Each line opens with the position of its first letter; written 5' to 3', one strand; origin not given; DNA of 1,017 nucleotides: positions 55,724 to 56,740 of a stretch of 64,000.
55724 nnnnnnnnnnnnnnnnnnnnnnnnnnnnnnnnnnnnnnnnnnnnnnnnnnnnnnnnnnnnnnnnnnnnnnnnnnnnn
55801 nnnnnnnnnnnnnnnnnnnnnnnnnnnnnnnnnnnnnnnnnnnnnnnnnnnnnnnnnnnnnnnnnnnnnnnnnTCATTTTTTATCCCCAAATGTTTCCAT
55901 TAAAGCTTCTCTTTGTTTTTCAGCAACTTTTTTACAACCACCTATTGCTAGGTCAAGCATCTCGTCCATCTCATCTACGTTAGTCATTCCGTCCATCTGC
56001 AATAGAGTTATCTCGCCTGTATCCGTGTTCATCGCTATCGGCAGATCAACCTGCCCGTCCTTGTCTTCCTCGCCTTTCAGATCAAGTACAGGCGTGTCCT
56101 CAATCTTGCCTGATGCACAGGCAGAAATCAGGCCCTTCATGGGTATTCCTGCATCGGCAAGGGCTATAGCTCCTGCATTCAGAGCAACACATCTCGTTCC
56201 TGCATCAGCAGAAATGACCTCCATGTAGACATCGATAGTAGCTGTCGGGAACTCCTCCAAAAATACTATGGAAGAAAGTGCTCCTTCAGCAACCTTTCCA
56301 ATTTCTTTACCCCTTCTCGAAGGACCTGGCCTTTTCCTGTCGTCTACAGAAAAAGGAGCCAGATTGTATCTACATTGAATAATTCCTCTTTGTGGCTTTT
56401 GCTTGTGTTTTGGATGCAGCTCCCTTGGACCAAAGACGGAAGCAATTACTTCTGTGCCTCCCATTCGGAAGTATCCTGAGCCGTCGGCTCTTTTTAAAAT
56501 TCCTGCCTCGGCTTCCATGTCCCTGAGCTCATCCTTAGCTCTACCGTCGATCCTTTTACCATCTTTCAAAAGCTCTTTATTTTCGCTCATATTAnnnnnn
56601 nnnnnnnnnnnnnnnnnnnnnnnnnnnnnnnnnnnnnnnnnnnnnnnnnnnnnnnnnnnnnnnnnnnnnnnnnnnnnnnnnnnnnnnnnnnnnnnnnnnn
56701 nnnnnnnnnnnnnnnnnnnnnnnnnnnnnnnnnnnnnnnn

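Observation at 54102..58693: Compact archaeal exosome superoperon with an unannotated rpoP and a corrected L37Ae start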

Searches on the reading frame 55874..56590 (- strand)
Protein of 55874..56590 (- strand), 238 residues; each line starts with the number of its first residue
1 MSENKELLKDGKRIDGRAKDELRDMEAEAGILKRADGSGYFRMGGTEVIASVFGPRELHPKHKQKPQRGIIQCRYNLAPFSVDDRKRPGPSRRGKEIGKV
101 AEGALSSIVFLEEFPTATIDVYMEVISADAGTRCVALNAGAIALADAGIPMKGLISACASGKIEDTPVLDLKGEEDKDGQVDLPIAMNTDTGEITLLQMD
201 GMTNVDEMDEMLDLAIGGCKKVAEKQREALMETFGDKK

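Call 3: search_protein_families(library=pfam, proteins=[window:55874-56590:-], max_evalue=0.01)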
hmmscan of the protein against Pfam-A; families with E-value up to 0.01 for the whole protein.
window:55874-56590:- (238 aa): 2 families
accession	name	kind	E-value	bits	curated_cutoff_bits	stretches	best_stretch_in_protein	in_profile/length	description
PF01138.27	RNase_PH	-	1.4e-32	113.3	25.5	1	21-150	1-130/130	3' exoribonuclease family, domain 1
PF03725.20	RNase_PH_C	-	1e-11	45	20.8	1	154-216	2-65/67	3' exoribonuclease family, domain 2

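Call 6: search_protein_families(library=ncbifam, proteins=[window:55874-56590:-], max_evalue=0.01)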
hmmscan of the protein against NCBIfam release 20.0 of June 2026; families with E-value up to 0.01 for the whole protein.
window:55874-56590:- (238 aa): 6 families
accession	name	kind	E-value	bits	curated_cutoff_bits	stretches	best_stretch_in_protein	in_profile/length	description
TIGR02065.1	ECX1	equivalog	6.6e-91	303.7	318.7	1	6-233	2-229/230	exosome complex exonuclease Rrp41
TIGR01966.1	RNasePH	equivalog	1.3e-27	96.5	141.5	1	13-230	1-235/236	ribonuclease PH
NF008805.1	PRK11824.1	equivalog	4.5e-26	91.4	471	1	6-201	299-500/683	polyribonucleotide nucleotidyltransferase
TIGR03591.1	polynuc_phos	equivalog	1.7e-25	89.5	525.05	1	6-201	304-506/689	polyribonucleotide nucleotidyltransferase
TIGR02696.1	pppGpp_PNP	exception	1.2e-18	66.9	1106.75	1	5-207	329-539/720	guanosine pentaphosphate synthetase I/polyribonucleotide nucleotidyltransferase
NF003282.1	PRK04282.1-1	equivalog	8.1e-16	57.8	280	1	5-91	14-97/267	exosome complex protein Rrp42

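Call 15: find_homologous_proteins(query=window:55874-56590:-, max_evalue=1e-10)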
Query window:55874-56590:- (238 aa): 6880 proteins with E <= 1e-10 among 8000 candidates; the best 120 are listed.
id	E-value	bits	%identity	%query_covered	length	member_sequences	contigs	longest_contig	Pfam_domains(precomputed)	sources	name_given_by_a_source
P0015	3.6e-146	503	97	100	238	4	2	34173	PF03725.21,PF01138.28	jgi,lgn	-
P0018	1.9e-133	461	87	100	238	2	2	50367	PF03725.21,PF01138.28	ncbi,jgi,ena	-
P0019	1.2e-131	455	87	98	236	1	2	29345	PF03725.21,PF01138.28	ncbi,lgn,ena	-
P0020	1.2e-130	452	87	98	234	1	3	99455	PF03725.21,PF01138.28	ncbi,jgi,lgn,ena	-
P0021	1.9e-130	451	89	97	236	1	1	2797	PF03725.21,PF01138.28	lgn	-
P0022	2.0e-129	448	85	99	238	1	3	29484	PF03725.21,PF01138.28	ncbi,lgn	ncbi:MAG: exosome complex exonuclease Rrp41 [Candidatus Aenigmatarchaeota archaeon]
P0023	2.1e-129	448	86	98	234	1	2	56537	PF03725.21,PF01138.28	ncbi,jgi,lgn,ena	-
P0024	2.5e-128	444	85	98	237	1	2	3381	PF03725.21,PF01138.28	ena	-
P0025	2.0e-116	406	78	98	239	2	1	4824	PF03725.21,PF01138.28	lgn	-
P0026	8.3e-116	404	78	97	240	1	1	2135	PF03725.21,PF01138.28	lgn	-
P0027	2.4e-114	399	76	97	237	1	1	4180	PF03725.21,PF01138.28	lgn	-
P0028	1.8e-113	396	76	97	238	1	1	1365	PF03725.21,PF01138.28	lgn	-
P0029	5.6e-112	391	76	98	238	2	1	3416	PF03725.21,PF01138.28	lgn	-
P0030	5.9e-109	381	72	98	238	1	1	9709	PF03725.21,PF01138.28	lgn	-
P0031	1.8e-102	360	70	96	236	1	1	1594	PF03725.21,PF01138.28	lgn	-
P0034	3.8e-100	352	68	98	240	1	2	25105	PF03725.21,PF01138.28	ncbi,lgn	ncbi:MAG: exosome complex exonuclease Rrp41 [Candidatus Aenigmatarchaeota archaeon]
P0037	2.9e-93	330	63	98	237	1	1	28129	PF03725.21,PF01138.28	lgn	-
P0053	1.1e-82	295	56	100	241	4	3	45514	PF03725.21,PF01138.28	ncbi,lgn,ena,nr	ncbi:MAG: exosome complex exonuclease Rrp41 [Candidatus Aenigmarchaeota archaeon]|nr:exosome complex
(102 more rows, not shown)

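Call 18: find_related_loci(query=A1, collection=genome_contigs, flank=10000)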
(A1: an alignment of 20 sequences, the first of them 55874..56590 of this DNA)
Query A1 (238 aa) in genome_contigs; peptide patterns used: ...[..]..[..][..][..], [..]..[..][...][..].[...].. (x = any residue, [..] = any of these).
600 stretches matched a pattern (row limit reached: there are more); 584 encode a relative of the query (tblastn E <= 1e-3); the best 80 are kept; 80 distinct loci.
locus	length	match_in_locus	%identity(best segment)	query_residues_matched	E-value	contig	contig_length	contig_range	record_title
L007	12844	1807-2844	87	1-234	2e-137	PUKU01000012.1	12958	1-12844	MAG: Candidatus Aenigmatarchaeota archaeon isolate B1Sed10_69 B1-Sed10-C6226, whole genome shotgun sequence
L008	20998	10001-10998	53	1-236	3e-87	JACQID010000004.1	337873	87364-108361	MAG: Candidatus Aenigmatarchaeota archaeon isolate NC_groundwater_1116_Ag_S-0.1um_45_568 S_p1_S3_coassembly_k141_873415,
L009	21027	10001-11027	56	6-234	4e-87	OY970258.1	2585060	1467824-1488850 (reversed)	MAG: Euryarchaeota archaeon isolate MFD04408.bin.c.2 genome assembly, chromosome: 1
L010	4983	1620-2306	55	6-234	3e-86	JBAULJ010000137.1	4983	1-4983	MAG: Halobacteriota archaeon isolate MFD04544_ilm_asm_bin8 k127_105939, whole genome shotgun sequence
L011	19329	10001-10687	55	6-234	6e-86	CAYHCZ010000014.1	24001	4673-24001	MAG TPA_asm: uncultured Methanomicrobia archaeon isolate ERP119294_co4_451 genome assembly, contig: NODE_1787_length_240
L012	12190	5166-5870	55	1-235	9e-86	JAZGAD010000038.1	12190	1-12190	MAG: Candidatus Hydrothermarchaeales archaeon isolate SCS1bin.18 SCS1bin.18_38, whole genome shotgun sequence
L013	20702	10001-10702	54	1-235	8e-85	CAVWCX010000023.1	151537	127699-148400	MAG: Candidatus Methanoperedenaceae archaeon isolate MFD03899.bin.2.194 genome assembly, contig: contig_5908, whole geno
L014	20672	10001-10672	56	13-236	8e-85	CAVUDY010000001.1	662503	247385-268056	MAG: uncultured Methanobacteriaceae archaeon isolate MFD02809.bin.1.192 genome assembly, contig: contig_112881, whole ge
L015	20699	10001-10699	54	1-234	4e-85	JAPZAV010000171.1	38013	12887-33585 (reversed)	MAG: Candidatus Methanoperedens sp. isolate RifSed_csp2_16ft_3_45_12 RifSed_csp2_16ft_3_scaffold_922, whole genome shotg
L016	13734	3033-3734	54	1-235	4e-85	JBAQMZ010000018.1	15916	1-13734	MAG: Candidatus Methanoperedens sp. isolate MFD12050_ilm_asm_bin25 k127_10634, whole genome shotgun sequence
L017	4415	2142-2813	56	12-235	4e-85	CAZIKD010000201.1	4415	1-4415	MAG TPA_asm: uncultured Candidatus Bathyarchaeia archaeon isolate ERP119294_co4_351 genome assembly, contig: NODE_28152_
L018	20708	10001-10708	55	4-236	9e-85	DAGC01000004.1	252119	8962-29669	MAG TPA_asm: Methanobacterium sp. UBA375 UBA375_contig_11, whole genome shotgun sequence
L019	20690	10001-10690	55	1-230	2e-84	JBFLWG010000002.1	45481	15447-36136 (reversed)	MAG: Candidatus Hadarchaeota archaeon isolate MAG026 MAG026_2, whole genome shotgun sequence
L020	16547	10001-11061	54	6-234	9e-85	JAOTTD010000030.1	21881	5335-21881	MAG: Thermoplasmata archaeon isolate 13_Jan_SF_Bin61 13_Jan_SF_Bin61_scaffold_242_c1, whole genome shotgun sequence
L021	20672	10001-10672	56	13-236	3e-84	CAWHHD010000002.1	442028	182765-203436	MAG: uncultured Methanobacteriaceae archaeon isolate MFD02134.bin.1.155 genome assembly, contig: contig_33328, whole gen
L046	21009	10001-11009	55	7-236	4e-82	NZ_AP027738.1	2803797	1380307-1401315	Methanobacterium ferruginis strain NBRC 105197 chromosome, complete genome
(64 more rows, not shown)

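Call 22: search_protein_families(library=pfam, proteins=[L046:5394-5975:+, L046:5978-6397:+, L046:6415-7125:+, L046:7235-7609:+, L046:11892-12020:+, L046:12197-12703:+, L046:12633-12959:+, L046:13570-13737:+], max_evalue=0.01)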
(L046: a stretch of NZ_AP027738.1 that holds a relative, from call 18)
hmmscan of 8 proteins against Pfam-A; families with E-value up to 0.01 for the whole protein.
L046:5394-5975:+ (194 aa): 1 family
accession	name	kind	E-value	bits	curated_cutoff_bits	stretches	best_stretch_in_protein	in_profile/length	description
PF00827.22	Ribosomal_L15e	-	7.2e-87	290.4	27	1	14-193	2-184/191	Ribosomal L15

L046:5978-6397:+ (140 aa): 1 family
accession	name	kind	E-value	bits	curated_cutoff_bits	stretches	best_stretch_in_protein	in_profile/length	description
PF01877.22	RNA_binding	-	8.6e-35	120.1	26.9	1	5-120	2-120/120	RNA binding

L046:6415-7125:+ (237 aa): 1 family
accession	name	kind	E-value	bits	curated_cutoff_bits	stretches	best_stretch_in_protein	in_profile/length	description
PF01876.22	RNase_P_p30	-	1e-47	162.8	35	1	12-213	17-213/214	RNase P subunit p30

L046:7235-7609:+ (125 aa): 1 family
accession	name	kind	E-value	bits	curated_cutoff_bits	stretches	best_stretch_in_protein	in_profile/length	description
PF01900.24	RNase_P_Rpp14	-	3e-19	69.5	23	1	15-118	1-104/104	Rpp14/Pop5 family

L046:11892-12020:+ (43 aa): 5 families
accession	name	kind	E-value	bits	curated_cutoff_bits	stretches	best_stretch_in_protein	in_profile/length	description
PF03604.18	Zn_ribbon_RPAB4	-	5.8e-05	23.1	24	1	2-32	1-31/32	DNA directed RNA polymerase, 7 kDa subunit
PF23547.1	Zn_ribbon_FGT1_1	-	0.00051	20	27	1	3-26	4-28/35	FORGETTER1 first zinc ribbon domain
PF23458.2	DUF7130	-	0.00067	19.9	35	1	1-25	53-77/89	Domain of unknown function (DUF7130)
PF17848.7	Zn_ribbon_ACC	-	0.0045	17.6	24.5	0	3-11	3-11/26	Acetyl-CoA carboxylase zinc finger domain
PF06221.18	zf-C2HC5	-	0.0064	16.9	25.8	1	3-31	19-47/54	Putative zinc finger motif, C2HC5-type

L046:12197-12703:+ (169 aa): 0 families

L046:12633-12959:+ (109 aa): 1 family
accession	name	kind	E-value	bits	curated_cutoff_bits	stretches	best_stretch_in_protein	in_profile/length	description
PF09341.15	Pcc1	-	7.2e-19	68.4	20.9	1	30-102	3-75/75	Transcription factor Pcc1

L046:13570-13737:+ (56 aa): 1 family
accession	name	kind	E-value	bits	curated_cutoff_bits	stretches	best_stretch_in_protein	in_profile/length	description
PF11419.13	DUF3194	-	1.4e-10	41.8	21.5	1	1-47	36-82/83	Protein of unknown function (DUF3194)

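Call 23: search_solved_structures(query=L046:12197-12703:+, max_evalue=0.01)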
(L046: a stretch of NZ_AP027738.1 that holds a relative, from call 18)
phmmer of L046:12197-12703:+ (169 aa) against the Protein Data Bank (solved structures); distinct sequences matched with E-value up to 0.01: 5.
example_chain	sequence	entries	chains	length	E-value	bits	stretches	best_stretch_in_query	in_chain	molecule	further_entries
1w94_A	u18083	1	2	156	2.2e-15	60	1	1-160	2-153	PROBABLE BRIX-DOMAIN RIBOSOMAL BIOGENESIS PROTEIN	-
2cxh_A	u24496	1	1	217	7.5e-06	29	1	2-68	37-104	Probable brix-domain ribosomal biogenesis protein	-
7mq8_SM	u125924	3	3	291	0.00028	23.9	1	2-66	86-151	U3 small nucleolar ribonucleoprotein protein IMP4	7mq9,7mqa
5o9e_A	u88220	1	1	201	0.0017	21.4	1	2-76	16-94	Putative U3 small nucleolar ribonucleoprotein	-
5jpq_c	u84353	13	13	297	0.0032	20.5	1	2-76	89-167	Putative U3 small nucleolar ribonucleoprotein | Imp4 | U3 small nucleolar ribonucleoprotein protein IMP4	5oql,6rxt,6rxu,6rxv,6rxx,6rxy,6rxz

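Call 41: find_encoding_contigs(protein=P0034, flank=7000, max_places=1)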
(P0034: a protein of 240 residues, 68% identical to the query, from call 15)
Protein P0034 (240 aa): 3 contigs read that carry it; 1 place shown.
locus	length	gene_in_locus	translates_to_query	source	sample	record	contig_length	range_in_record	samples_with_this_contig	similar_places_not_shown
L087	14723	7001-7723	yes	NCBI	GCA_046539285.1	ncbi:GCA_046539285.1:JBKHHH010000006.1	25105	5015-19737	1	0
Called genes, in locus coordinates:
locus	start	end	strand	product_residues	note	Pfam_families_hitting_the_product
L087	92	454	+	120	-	-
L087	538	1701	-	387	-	PF04055:Radical_SAM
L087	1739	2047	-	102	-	-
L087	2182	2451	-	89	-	-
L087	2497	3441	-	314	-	PF01384:PHO4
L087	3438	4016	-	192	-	PF19146:DUF5828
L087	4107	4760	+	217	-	PF22175:Ogg-HhH (weak), PF00730:HhH-GPD, PF14520:HHH_5 (faint)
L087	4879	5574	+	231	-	PF10584:Proteasome_A_N, PF00227:Proteasome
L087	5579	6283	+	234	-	PF01172:SBDS_N, PF09377:SBDS_domain_II, PF20268:SBDS_C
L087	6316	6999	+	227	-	PF14382:ECR1_N (weak), PF22625:ECR1_N_2 (faint), PF00575:S1 (weak), PF21262:RRP40_S1 (weak), PF21266:S1_RRP4, PF07650:KH_2 (weak), PF00013:KH_1, PF15985:KH_6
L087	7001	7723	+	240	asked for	PF01138:RNase_PH, PF03725:RNase_PH_C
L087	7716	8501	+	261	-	PF01138:RNase_PH, PF03725:RNase_PH_C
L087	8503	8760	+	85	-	PF01780:Ribosomal_L37ae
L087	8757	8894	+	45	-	-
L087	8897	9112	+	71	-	PF09341:Pcc1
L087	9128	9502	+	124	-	-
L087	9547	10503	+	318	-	PF01368:DHH, PF02272:DHHA1 (faint)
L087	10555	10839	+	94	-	PF03685:UPF0147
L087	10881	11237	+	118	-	PF04472:SepF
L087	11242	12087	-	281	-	PF01428:zf-AN1, PF08551:DUF1751 (weak), PF01694:Rhomboid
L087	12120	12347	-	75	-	-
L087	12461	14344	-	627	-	PF07650:KH_2 (faint), PF17214:KH_TffA, PF00753:Lactamase_B, PF16661:Lactamase_B_6, PF12706:Lactamase_B_2 (weak), PF10996:Beta-Casp, PF07521:RMMBL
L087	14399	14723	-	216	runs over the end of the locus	PF00227:Proteasome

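Call 42: find_encoding_contigs(protein=P0037, flank=7000, max_places=1)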
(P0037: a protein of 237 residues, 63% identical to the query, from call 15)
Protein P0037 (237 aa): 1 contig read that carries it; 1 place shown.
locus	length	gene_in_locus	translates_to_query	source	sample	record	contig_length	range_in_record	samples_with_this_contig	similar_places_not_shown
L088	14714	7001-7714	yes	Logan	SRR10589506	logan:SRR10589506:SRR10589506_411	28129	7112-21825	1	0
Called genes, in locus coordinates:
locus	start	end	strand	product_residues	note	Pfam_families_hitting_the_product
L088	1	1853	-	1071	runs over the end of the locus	PF25596:CPSase_L_D1, PF02786:CPSase_L_D2, PF02787:CPSase_L_D3, PF25596:CPSase_L_D1, PF02786:CPSase_L_D2, PF02222:ATP-grasp, PF07478:Dala_Dala_lig_C, PF15632:ATPgrasp_Ter, +6 more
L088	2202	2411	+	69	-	-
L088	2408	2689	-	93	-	-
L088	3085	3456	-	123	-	PF05168:HEPN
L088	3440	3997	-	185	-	PF01909:NTP_transf_2, PF18765:Polbeta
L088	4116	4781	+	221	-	PF22175:Ogg-HhH (weak), PF00730:HhH-GPD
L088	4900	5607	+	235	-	PF10584:Proteasome_A_N, PF00227:Proteasome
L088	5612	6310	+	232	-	PF01172:SBDS_N, PF09377:SBDS_domain_II, PF20268:SBDS_C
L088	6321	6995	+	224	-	PF14382:ECR1_N, PF22625:ECR1_N_2, PF21262:RRP40_S1 (faint), PF21266:S1_RRP4, PF00013:KH_1, PF15985:KH_6 (weak)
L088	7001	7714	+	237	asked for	PF01138:RNase_PH, PF03725:RNase_PH_C (weak)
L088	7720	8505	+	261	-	PF01138:RNase_PH, PF03725:RNase_PH_C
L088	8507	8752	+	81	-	PF01780:Ribosomal_L37ae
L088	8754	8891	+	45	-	-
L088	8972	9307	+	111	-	-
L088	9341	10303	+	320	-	PF01368:DHH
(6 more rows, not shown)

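Call 43: find_encoding_contigs(protein=P0053, flank=7000, max_places=1)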
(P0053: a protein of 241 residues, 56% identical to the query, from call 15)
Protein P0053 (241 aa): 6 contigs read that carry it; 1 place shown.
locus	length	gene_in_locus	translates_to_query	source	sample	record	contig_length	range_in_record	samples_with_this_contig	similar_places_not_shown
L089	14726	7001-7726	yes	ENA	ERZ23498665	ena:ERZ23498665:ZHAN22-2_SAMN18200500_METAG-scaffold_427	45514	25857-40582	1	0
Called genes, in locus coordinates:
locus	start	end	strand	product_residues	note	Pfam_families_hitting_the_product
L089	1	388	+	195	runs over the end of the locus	-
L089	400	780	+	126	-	-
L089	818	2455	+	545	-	-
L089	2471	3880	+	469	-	-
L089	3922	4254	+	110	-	-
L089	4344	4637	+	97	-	PF01918:Alba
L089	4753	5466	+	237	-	PF10584:Proteasome_A_N, PF00227:Proteasome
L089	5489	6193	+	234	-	PF01172:SBDS_N, PF09377:SBDS_domain_II, PF20268:SBDS_C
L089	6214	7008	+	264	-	PF14382:ECR1_N (weak), PF22625:ECR1_N_2, PF21266:S1_RRP4 (faint), PF00013:KH_1, PF15985:KH_6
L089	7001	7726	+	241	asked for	PF01138:RNase_PH, PF03725:RNase_PH_C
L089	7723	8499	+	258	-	PF01138:RNase_PH, PF03725:RNase_PH_C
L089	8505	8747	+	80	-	PF01780:Ribosomal_L37ae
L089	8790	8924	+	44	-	PF03604:Zn_ribbon_RPAB4 (weak)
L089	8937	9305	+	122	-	PF01920:Prefoldin_2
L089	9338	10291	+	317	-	PF01368:DHH, PF02272:DHHA1 (weak)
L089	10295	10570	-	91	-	-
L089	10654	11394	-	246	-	PF00149:Metallophos (weak)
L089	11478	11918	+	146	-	-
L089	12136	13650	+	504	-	PF01935:DUF87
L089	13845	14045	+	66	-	-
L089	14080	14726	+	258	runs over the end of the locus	-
